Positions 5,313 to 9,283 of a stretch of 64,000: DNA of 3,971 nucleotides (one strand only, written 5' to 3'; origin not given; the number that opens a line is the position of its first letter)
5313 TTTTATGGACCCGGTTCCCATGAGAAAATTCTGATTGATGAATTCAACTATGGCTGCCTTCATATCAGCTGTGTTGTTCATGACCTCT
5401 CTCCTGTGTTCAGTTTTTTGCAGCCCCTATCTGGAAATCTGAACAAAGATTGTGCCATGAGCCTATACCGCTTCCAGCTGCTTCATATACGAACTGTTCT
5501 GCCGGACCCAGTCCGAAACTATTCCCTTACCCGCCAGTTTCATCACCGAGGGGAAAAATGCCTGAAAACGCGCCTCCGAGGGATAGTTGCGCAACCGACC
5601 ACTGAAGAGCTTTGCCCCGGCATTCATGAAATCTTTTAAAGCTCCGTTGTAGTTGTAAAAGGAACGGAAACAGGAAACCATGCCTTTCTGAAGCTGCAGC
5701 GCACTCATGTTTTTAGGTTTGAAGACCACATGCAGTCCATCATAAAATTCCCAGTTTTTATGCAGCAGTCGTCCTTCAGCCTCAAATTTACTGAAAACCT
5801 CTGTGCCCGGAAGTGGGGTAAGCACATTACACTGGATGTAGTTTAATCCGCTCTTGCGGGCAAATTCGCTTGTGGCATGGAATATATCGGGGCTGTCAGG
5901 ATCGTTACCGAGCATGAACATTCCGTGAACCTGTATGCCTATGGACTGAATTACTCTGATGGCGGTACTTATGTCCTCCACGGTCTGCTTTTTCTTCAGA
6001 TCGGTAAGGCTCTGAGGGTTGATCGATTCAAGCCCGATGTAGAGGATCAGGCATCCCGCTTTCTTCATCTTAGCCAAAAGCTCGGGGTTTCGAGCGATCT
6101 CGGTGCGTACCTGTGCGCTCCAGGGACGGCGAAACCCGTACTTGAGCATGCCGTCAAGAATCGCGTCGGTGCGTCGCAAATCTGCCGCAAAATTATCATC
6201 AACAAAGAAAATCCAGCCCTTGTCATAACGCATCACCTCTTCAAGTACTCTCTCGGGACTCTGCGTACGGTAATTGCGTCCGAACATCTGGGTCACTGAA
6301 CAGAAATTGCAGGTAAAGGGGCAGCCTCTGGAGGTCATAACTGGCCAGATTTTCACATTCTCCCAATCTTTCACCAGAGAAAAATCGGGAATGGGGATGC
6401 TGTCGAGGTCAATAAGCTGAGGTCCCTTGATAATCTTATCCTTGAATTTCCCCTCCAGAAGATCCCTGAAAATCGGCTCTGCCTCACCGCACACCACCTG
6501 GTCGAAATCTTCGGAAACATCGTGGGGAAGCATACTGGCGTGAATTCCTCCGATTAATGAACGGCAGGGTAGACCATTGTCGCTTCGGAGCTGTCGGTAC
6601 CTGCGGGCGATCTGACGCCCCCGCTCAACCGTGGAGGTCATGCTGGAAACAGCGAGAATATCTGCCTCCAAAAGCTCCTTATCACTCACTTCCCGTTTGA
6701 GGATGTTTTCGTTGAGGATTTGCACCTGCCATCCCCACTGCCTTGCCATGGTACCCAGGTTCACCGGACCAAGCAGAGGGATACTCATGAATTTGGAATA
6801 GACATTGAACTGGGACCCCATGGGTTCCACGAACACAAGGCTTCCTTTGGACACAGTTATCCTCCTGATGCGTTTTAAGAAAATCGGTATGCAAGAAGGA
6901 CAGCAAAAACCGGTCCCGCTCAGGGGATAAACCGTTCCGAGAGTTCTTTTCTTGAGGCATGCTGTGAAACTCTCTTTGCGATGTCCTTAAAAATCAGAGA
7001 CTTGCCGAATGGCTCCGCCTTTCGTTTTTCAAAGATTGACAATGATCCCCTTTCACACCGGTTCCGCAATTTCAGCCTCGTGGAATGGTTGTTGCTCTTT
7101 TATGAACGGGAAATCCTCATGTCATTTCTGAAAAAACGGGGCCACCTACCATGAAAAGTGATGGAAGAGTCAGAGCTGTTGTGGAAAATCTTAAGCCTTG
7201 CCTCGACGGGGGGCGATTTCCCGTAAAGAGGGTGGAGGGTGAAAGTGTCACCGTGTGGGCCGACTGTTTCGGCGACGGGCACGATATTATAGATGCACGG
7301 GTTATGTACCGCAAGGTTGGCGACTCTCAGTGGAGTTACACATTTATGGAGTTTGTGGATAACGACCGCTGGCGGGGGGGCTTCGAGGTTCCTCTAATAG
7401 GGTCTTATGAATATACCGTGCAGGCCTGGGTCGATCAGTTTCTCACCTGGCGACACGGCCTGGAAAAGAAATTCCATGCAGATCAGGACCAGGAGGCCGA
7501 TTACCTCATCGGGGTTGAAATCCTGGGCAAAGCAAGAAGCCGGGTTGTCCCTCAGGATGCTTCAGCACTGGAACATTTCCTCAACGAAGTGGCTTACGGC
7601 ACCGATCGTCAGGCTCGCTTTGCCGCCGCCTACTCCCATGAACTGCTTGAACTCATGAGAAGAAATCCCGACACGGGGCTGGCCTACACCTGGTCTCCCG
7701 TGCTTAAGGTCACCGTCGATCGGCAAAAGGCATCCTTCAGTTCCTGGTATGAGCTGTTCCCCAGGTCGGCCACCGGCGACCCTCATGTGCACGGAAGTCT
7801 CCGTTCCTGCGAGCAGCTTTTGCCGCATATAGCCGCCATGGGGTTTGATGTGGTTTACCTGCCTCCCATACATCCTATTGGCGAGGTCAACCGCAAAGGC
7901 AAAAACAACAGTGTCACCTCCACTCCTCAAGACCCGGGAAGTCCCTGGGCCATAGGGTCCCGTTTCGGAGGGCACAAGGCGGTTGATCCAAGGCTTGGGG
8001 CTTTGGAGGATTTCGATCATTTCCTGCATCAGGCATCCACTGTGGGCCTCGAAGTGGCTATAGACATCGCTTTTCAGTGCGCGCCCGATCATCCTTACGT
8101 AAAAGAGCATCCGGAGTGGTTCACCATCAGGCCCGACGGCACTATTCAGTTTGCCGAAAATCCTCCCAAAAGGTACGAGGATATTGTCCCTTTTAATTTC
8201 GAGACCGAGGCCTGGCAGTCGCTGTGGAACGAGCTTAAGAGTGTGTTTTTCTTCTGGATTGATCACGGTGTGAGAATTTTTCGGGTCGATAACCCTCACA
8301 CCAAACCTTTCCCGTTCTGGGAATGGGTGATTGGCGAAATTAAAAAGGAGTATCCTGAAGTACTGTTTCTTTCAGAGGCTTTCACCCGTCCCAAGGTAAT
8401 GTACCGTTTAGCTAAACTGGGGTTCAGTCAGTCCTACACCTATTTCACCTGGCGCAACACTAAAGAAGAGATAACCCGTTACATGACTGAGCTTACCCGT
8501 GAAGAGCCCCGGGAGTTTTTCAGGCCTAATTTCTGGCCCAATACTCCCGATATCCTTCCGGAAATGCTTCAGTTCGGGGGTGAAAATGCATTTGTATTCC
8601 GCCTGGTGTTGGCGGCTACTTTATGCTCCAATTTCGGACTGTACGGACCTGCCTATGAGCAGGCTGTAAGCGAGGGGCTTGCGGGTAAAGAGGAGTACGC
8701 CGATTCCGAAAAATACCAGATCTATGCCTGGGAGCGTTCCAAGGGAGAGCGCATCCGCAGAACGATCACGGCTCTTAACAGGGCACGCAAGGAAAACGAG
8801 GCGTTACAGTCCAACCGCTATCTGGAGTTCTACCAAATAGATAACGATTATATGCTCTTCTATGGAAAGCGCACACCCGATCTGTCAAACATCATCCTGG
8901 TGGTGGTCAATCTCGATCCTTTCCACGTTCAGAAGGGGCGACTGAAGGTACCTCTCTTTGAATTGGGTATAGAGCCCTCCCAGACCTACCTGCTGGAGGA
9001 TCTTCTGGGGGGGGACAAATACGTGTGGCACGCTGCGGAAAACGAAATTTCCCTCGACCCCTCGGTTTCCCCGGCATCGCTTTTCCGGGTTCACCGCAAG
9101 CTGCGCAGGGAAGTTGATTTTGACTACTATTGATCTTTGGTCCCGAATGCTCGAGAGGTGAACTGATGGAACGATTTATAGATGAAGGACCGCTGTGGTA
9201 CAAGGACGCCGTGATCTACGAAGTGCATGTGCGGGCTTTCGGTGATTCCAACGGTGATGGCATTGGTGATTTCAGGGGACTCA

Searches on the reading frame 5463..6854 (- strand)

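Call 58: search_protein_families(library=pfam, proteins=[window:5463-6854:-], max_evalue=0.001)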
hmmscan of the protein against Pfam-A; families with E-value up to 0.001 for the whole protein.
window:5463-6854:- (463 aa): 2 families
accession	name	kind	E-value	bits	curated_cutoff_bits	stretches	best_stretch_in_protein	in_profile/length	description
PF04055.27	Radical_SAM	-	2.9e-15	57.3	29.5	1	174-320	3-156/166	Radical SAM superfamily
PF02310.24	B12-binding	-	6.3e-09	36.1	32.1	1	31-132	18-120/121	B12 binding domain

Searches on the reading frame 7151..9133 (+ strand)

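Call 58: search_protein_families(library=pfam, proteins=[window:7151-9133:+], max_evalue=0.001)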
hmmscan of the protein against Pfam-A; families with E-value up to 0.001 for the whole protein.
window:7151-9133:+ (660 aa): 3 families
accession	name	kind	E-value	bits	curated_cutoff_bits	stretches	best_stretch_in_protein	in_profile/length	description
PF11896.14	GlgE_dom_N_S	-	1.2e-50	172.7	25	1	8-191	2-179/179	Alpha-1,4-glucan:maltose-1-phosphate maltosyltransferase, domain N/S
PF21702.3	GLGE_C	-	1.4e-22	80.1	27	1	560-647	1-87/87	GLGE, C-terminal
PF00128.31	Alpha-amylase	-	4.6e-06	26.6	22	1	205-368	5-149/446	Alpha amylase, catalytic domain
